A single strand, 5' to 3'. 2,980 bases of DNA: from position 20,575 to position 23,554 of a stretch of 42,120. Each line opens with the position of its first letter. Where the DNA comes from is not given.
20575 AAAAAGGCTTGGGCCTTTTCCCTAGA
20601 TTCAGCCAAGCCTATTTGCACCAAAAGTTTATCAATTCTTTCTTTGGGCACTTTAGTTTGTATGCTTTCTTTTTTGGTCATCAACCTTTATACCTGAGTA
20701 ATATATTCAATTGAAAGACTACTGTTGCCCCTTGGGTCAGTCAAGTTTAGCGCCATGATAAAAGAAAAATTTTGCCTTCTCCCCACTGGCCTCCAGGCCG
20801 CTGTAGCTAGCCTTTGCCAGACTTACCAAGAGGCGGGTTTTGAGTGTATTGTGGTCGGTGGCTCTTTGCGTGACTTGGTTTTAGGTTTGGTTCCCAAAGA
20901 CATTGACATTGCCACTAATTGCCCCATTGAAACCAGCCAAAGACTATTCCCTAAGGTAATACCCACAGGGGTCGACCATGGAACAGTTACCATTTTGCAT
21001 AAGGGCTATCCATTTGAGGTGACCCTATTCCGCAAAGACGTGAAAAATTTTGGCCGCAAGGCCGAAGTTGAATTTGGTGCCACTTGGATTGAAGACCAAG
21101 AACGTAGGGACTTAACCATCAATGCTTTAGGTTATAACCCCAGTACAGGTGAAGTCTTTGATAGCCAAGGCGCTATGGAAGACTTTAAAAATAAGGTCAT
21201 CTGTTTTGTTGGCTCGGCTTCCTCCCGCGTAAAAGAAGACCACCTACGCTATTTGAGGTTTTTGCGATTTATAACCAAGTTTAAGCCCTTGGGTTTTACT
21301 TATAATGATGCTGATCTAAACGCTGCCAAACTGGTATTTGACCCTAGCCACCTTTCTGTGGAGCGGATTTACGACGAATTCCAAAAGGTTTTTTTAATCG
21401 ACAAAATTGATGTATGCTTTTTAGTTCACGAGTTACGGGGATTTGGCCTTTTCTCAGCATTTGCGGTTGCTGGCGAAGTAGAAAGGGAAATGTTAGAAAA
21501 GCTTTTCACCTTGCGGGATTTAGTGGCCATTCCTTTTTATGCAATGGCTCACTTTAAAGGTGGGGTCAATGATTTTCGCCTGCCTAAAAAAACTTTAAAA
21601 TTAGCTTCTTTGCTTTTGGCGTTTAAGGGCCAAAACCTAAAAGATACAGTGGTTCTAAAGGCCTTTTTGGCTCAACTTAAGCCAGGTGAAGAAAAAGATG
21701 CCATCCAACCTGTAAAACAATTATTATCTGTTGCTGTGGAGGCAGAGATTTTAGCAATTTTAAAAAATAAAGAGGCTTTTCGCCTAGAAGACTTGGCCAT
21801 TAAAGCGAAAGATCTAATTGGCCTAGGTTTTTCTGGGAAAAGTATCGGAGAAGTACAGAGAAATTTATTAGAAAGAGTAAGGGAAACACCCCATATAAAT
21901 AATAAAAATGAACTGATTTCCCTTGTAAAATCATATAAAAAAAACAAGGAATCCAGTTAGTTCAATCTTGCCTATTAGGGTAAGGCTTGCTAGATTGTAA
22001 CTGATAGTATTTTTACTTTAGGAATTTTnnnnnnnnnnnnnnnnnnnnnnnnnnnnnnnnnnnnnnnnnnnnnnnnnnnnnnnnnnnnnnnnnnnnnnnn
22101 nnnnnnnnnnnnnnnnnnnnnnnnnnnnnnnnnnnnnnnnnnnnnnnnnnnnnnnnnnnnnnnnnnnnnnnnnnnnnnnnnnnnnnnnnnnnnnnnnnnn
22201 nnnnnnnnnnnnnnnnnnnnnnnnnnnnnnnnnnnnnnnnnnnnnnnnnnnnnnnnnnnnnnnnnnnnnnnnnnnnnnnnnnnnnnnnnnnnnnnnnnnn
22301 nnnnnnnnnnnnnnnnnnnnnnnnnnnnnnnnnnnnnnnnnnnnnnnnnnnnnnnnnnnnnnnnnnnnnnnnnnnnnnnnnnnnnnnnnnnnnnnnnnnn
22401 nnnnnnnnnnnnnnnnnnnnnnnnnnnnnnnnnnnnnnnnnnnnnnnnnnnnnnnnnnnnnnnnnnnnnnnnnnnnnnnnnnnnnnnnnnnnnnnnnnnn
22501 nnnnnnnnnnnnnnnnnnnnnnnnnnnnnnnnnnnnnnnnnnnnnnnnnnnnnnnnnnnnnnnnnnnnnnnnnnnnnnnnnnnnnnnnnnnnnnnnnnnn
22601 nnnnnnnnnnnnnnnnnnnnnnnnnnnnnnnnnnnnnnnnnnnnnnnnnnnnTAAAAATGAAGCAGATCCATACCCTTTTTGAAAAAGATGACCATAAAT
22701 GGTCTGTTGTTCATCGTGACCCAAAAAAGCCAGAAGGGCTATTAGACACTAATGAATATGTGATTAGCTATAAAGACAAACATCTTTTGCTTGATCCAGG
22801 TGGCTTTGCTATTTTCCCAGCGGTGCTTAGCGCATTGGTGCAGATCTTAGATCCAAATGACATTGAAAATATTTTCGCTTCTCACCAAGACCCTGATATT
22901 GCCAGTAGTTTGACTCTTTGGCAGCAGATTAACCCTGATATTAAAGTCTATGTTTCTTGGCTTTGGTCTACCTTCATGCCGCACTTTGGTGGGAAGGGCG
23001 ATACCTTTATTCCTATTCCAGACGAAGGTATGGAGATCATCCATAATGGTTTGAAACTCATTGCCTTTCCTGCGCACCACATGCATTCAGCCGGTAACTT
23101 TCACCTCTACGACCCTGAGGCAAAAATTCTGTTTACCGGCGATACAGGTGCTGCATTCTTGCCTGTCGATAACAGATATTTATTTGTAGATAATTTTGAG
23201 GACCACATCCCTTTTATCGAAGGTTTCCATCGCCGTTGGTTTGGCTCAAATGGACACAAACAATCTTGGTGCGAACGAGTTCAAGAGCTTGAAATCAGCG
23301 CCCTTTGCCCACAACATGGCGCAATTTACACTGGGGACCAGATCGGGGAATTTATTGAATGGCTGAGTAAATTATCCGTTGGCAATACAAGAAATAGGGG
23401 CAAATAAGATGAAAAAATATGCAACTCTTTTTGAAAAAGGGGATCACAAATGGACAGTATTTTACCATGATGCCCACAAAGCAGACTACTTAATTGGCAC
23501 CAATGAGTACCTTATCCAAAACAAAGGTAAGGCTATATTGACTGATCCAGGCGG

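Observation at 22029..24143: Tightly coupled three-gene module: degenerate MCP-tip-like helical protein plus two tandem flavodiiron/ODP-like di-iron proteins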

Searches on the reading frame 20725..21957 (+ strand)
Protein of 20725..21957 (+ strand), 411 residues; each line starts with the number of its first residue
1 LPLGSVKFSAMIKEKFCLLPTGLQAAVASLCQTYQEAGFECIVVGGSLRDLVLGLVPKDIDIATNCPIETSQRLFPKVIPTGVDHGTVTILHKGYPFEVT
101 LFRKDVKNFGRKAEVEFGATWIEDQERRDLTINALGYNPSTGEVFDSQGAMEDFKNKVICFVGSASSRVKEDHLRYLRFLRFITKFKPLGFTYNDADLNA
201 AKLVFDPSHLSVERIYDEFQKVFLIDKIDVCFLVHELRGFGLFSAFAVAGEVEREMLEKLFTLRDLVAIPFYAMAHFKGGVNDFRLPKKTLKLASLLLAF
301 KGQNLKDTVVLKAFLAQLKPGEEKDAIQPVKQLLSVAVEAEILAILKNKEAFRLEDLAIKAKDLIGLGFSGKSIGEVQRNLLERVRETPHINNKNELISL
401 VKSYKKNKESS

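Call 10: search_protein_families(library=pfam, proteins=[window:20725-21957:+], max_evalue=0.001)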
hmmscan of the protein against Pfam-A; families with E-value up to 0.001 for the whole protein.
window:20725-21957:+ (411 aa): 1 family
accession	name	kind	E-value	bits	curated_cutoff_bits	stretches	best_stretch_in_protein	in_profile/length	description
PF01743.26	PolyA_pol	-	9.3e-27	94.3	23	1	42-159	2-125/126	Poly A polymerase head domain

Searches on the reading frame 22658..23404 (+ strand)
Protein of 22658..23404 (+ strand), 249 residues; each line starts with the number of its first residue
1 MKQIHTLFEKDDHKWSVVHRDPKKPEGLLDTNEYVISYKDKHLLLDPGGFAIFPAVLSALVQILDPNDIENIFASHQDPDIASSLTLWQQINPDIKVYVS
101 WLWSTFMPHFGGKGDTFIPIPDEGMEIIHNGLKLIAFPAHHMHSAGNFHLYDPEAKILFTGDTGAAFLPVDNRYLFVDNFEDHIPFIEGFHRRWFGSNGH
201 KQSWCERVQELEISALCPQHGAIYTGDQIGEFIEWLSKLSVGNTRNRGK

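Call 3: search_protein_families(library=pfam, proteins=[window:22658-23404:+], max_evalue=1)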
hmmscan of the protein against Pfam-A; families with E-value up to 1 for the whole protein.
window:22658-23404:+ (249 aa): 3 families
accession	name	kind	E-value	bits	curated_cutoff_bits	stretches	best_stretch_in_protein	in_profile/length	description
PF19583.5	ODP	-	3.2e-68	229.9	27.2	1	29-221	1-194/194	ODP family beta lactamase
PF00753.33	Lactamase_B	-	5.5e-18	66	22.7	1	30-220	5-196/196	Metallo-beta-lactamase superfamily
PF08837.16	DUF1810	-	0.12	12.7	25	1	59-103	77-121/136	Protein of unknown function (DUF1810)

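Call 4: search_protein_families(library=ncbifam, proteins=[window:22658-23404:+], max_evalue=1)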
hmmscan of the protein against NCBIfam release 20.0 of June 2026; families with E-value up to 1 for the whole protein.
window:22658-23404:+ (249 aa): 3 families
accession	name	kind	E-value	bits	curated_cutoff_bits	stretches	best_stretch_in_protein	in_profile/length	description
TIGR04558.1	SoxH_rel_PQQ_1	hypoth_equivalog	0.02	14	300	0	206-239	199-233/285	quinoprotein relay system zinc metallohydrolase 1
NF008887.0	PRK11921.1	equivalog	0.048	12.5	635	1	32-227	36-232/396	anaerobic nitric oxide reductase flavorubredoxin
NF047896.1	blaMIM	exception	0.068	12.5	640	1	36-90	75-130/306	MIM family subclass B3 metallo-beta-lactamase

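Call 6: search_solved_structures(query=window:22658-23404:+, max_evalue=0.01, show_alignments=3)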
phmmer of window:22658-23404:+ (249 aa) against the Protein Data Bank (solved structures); distinct sequences matched with E-value up to 0.01: 8.
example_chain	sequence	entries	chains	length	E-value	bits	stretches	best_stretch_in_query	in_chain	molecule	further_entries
6qrq_B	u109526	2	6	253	1.3e-64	221.5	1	5-242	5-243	Oxygen-binding diiron protein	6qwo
6qnm_A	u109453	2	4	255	1.4e-62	214.9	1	7-243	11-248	OXYGEN-BINDING DI-IRON PROTEIN | Uncharacterized protein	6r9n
4dik_A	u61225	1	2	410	4.1e-09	39.5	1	24-228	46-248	FLAVOPROTEIN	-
4dil_A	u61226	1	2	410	7.9e-09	38.6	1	24-228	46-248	FLAVOPROTEIN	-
5v8s_A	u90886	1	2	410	8e-09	38.6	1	24-228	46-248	Flavoprotein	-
1vme_A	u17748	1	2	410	8.4e-09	38.5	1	24-228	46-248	Flavoprotein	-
6h0d_A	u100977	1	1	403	0.0026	20.5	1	31-165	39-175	Putative diflavin flavoprotein A 3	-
6h0c_A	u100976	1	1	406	0.0026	20.5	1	31-165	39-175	Putative diflavin flavoprotein A 3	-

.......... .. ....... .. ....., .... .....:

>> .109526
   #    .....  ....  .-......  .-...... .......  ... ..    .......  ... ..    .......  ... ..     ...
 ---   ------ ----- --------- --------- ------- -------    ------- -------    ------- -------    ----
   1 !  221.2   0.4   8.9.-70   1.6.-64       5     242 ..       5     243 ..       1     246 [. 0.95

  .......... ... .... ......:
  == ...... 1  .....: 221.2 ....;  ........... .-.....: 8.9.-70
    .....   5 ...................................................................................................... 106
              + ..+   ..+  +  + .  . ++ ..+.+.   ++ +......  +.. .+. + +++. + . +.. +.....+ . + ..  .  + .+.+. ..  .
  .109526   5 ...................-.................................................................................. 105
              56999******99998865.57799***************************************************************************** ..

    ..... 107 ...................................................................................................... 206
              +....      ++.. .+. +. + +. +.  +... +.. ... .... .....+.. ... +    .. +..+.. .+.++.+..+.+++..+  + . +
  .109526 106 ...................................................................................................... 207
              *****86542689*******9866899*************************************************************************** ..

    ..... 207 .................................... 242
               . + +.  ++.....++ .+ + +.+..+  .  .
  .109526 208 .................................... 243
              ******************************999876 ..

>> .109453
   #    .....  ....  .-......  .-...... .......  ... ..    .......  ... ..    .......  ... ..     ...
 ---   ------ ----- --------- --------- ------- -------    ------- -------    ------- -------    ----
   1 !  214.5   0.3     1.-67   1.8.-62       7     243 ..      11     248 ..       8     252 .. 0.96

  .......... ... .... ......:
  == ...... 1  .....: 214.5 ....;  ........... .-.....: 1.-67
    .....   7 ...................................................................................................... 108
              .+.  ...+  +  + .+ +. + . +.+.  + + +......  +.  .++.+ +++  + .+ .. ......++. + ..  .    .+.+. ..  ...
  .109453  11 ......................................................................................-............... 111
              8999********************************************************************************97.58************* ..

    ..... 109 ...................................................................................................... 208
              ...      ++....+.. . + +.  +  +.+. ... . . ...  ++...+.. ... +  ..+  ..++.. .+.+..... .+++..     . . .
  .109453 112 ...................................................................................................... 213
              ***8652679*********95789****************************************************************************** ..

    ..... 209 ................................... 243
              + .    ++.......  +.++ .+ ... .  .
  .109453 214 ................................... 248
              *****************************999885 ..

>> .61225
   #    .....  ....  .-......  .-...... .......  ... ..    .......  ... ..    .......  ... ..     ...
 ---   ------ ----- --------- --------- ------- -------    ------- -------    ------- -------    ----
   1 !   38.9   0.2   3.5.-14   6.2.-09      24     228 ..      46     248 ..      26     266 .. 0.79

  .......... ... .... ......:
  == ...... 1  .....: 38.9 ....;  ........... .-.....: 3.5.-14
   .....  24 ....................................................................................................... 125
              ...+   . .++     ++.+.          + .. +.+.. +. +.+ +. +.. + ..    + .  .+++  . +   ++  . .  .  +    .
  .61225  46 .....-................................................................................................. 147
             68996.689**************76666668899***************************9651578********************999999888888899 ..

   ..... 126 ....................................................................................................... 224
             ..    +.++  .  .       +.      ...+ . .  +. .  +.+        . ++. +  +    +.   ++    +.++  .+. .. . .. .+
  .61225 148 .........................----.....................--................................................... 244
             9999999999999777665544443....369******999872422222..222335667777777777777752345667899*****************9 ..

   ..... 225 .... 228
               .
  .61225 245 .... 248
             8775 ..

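Call 42: find_related_loci(query=A2, collection=genome_contigs, flank=4000)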
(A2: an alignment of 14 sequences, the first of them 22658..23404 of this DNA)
Query A2 (249 aa) in genome_contigs; peptide patterns used: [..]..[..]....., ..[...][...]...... (x = any residue, [..] = any of these).
600 stretches matched a pattern (row limit reached: there are more); 595 encode a relative of the query (tblastn E <= 1e-3); the best 80 are kept; 80 distinct loci.
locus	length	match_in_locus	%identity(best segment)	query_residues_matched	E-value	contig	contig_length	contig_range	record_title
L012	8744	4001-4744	63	1-248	2e-110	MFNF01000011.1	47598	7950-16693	MAG: Candidatus Lambdaproteobacteria bacterium RIFOXYD2_FULL_56_26 rifoxyd2_full_scaffold_125, whole genome shotgun sequ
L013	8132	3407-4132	60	1-242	2e-99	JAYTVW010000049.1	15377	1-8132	MAG: Rhodocyclales bacterium isolate GFS_5745 GFS_5745_48, whole genome shotgun sequence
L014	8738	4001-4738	55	1-246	6e-99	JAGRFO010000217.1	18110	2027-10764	MAG: Rhodocyclaceae bacterium isolate HKST-UBA153 2008_168445, whole genome shotgun sequence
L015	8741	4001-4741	58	1-247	1e-98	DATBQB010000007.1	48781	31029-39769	MAG TPA_asm: Methylobacter sp. isolate SMAG_U4092 k141_263092, whole genome shotgun sequence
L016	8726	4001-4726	58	1-242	3e-98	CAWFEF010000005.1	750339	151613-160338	MAG: uncultured Gammaproteobacteria bacterium isolate MFD05674.bin.2.90 genome assembly, contig: contig_38943, whole gen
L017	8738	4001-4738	57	1-246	3e-98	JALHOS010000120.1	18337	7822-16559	MAG: Myxococcaceae bacterium isolate bin.172 c_000000012257, whole genome shotgun sequence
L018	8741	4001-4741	56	1-247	4e-98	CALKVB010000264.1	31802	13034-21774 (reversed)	MAG TPA_asm: uncultured Oxalobacteraceae bacterium isolate SRR6231193_bin.3_CONCOCT_v1.1_MAG genome assembly, contig: ER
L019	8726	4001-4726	57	1-242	1e-97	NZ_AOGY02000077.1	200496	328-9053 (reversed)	Leptospira vanthielii serovar Holland str. Waz Holland = ATCC 700522 strain Waz Holland ctg7180000023784, whole genome s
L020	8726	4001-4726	57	1-242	4e-97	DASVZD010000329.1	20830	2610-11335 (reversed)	MAG TPA_asm: Rhodocyclaceae bacterium isolate SMAG_U2619 k141_778322, whole genome shotgun sequence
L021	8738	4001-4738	57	1-246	2e-97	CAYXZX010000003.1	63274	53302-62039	MAG TPA_asm: uncultured Rhodocyclaceae bacterium isolate binchicken_co197_423 genome assembly, contig: NODE_433_length_6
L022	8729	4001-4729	56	1-243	2e-97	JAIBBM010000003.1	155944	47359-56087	MAG: Leptospirales bacterium isolate SSF25 NODE_1272_length_155944_cov_83.373066, whole genome shotgun sequence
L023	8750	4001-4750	57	1-249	6e-97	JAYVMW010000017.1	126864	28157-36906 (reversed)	MAG: Oxalobacteraceae bacterium isolate GL61_DN_metabinner_3_sub GL61_DN_metabinner_3_sub_16, whole genome shotgun seque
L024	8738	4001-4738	56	1-246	6e-97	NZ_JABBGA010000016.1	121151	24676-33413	Zoogloea dura strain G-4-1-14 contig16, whole genome shotgun sequence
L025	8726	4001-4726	57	1-242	4e-97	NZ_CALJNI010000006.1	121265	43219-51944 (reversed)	MAG: uncultured Azonexus sp. isolate R1_Bin_Bin_26_sub_1 c_000000152979, whole genome shotgun sequence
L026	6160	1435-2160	57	1-242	1e-96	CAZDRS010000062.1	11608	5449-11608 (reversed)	MAG TPA_asm: uncultured Dechloromonas sp. isolate SRP135725_co1_342 genome assembly, contig: NODE_7733_length_11608_cov_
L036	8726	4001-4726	56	1-242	3e-95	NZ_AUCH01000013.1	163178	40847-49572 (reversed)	Azovibrio restrictus DSM 23866 G474DRAFT_scaffold00011.11_C, whole genome shotgun sequence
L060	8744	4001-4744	54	1-248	4e-91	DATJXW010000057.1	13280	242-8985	MAG TPA_asm: Polyangiaceae bacterium isolate SMAG_U15136 k141_1386975, whole genome shotgun sequence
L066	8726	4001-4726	57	1-242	5e-95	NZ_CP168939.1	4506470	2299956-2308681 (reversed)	Dechloromonas sp. ARDL1 chromosome, complete genome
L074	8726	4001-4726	52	1-242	1e-86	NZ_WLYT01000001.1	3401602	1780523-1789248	Deefgea sp. CFH1-16 1, whole genome shotgun sequence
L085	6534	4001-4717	50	3-242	4e-79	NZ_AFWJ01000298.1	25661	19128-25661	Vibrio nigripulchritudo ATCC 27043 VINI7043_68, whole genome shotgun sequence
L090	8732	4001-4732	46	3-243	1e-77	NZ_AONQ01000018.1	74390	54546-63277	Paramagnetospirillum caucaseum strain SO-1 contig00018, whole genome shotgun sequence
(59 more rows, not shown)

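Call 46: search_protein_families(library=pfam, proteins=[L066:3363-3983:+, L036:3362-3991:+, L016:3387-4001:+, L018:3378-4001:+, L019:3353-3994:+, L074:3402-3986:+, L085:3391-4017:+, L060:3401-3994:+, L090:3233-3976:+], max_evalue=1)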
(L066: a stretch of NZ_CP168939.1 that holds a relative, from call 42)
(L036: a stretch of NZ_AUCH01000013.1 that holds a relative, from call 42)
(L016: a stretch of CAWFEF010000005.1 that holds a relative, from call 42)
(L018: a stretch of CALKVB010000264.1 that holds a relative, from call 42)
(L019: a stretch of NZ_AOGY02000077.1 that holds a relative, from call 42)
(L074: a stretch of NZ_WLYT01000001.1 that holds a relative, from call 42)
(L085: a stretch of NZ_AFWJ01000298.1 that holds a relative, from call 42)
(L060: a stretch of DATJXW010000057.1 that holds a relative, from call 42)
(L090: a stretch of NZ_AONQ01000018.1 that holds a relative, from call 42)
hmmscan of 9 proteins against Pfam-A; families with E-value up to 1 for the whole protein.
L066:3363-3983:+ (207 aa): 2 families
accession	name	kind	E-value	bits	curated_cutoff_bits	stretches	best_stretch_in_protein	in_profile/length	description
PF00015.26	MCPsignal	-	6.1e-10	39.7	34.6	1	25-103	35-113/172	Methyl-accepting chemotaxis protein (MCP) signalling domain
PF04566.18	RNA_pol_Rpb2_4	-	0.097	13.2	28.7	0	9-40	10-41/62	RNA polymerase Rpb2, domain 4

L036:3362-3991:+ (210 aa): 2 families
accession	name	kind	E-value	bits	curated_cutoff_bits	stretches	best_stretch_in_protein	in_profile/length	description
PF00015.26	MCPsignal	-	6.4e-09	36.3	34.6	1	26-95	34-103/172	Methyl-accepting chemotaxis protein (MCP) signalling domain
PF11498.13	Activator_LAG-3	-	0.65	9.3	23.3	1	94-174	322-405/476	Transcriptional activator LAG-3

L016:3387-4001:+ (205 aa): 2 families
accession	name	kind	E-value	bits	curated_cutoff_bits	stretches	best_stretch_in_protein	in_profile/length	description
PF00015.26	MCPsignal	-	1.3e-11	45.1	34.6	1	26-91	37-102/172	Methyl-accepting chemotaxis protein (MCP) signalling domain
PF04513.17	Baculo_PEP_C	-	0.031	14.8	38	0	69-148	32-118/140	Baculovirus polyhedron envelope protein, PEP, C terminus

L018:3378-4001:+ (208 aa): 4 families
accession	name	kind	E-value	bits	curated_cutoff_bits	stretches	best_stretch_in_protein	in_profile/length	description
PF00015.26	MCPsignal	-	6.5e-11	42.8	34.6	1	27-121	36-131/172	Methyl-accepting chemotaxis protein (MCP) signalling domain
PF24525.1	TTC3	-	0.0002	21.3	27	1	56-168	48-157/250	TTC3, helical domain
PF03923.18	Lipoprotein_16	-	0.012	15.7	25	1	11-102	67-157/159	Uncharacterized lipoprotein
PF02895.20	H-kinase_dim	-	0.38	11.7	23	1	68-123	4-64/68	Signal transducing histidine kinase, homodimeric domain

L019:3353-3994:+ (214 aa): 1 family
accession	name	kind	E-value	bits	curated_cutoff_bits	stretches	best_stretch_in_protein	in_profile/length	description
PF00015.26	MCPsignal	-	0.48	10.7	34.6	1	45-116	51-123/172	Methyl-accepting chemotaxis protein (MCP) signalling domain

L074:3402-3986:+ (195 aa): 1 family
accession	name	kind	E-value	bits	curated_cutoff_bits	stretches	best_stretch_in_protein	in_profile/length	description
PF00015.26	MCPsignal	-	3e-06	27.6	34.6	1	12-67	30-85/172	Methyl-accepting chemotaxis protein (MCP) signalling domain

L085:3391-4017:+ (209 aa): 10 families
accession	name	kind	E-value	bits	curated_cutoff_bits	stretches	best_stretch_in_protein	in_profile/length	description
PF00015.26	MCPsignal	-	0.0081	16.5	34.6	1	23-86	45-105/172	Methyl-accepting chemotaxis protein (MCP) signalling domain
PF21523.3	ParM_N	-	0.024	15.1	27.4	1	166-202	82-118/159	Plasmid segregation protein ParM, C-terminal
PF06013.18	WXG100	-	0.028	15.1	27.3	1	115-148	44-77/86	Proteins of 100 residues with WXG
PF08558.16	TRF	-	0.043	13.8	25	1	54-172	41-153/239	Telomere repeat binding factor (TRF)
PF14022.11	DUF4238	-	0.073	12.9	27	1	61-189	82-189/281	Protein of unknown function (DUF4238)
PF13733.12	Glyco_transf_7N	-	0.15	12.2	27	1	107-204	36-132/134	N-terminal region of glycosyl transferase group 7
PF03938.19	OmpH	-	0.31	11.7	32.4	1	102-185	6-86/141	Outer membrane protein (OmpH-like)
PF00038.26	Filament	-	0.38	10.8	40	1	112-186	200-274/313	Intermediate filament protein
PF21329.2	CYP38_PsbQ-like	-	0.62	11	27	0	129-200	15-88/117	Peptidyl-prolyl cis-trans isomerase CYP38-like, PsbQ-like domain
PF15005.11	IZUMO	-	0.64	11.1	25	0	132-206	26-97/143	Izumo sperm-egg fusion, Ig domain-associated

L060:3401-3994:+ (198 aa): 3 families
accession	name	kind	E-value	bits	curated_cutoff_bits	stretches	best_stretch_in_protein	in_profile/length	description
PF00015.26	MCPsignal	-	0.0089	16.3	34.6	1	29-60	47-78/172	Methyl-accepting chemotaxis protein (MCP) signalling domain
PF25398.1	CUX1_N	-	0.064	13.7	27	1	155-193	32-71/116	CUX1-like, N-terminal tRNA-binding arm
PF21214.3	SelB_WH_2nd_bact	-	0.7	10.3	27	0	61-81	21-41/59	Selenocysteine-specific elongation factor, winged helix domain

L090:3233-3976:+ (248 aa): 6 families
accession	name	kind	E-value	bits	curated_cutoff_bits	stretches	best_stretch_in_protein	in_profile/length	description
PF00015.26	MCPsignal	-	1e-08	35.7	34.6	2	45-178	42-169/172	Methyl-accepting chemotaxis protein (MCP) signalling domain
PF08654.15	DASH_Dad2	-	0.001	19.8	26.9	1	141-194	16-67/99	DASH complex subunit Dad2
PF06013.18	WXG100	-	0.0097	16.6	27.3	0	196-229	47-80/86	Proteins of 100 residues with WXG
PF18822.6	CdvA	-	0.015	15.7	30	1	151-229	32-107/123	CdvA-like coiled-coil domain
PF01544.23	CorA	-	0.11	12.2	27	0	193-236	111-153/292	CorA-like Mg2+ transporter protein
PF07730.19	HisKA_3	-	0.21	12.6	24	0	46-88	11-54/68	Histidine kinase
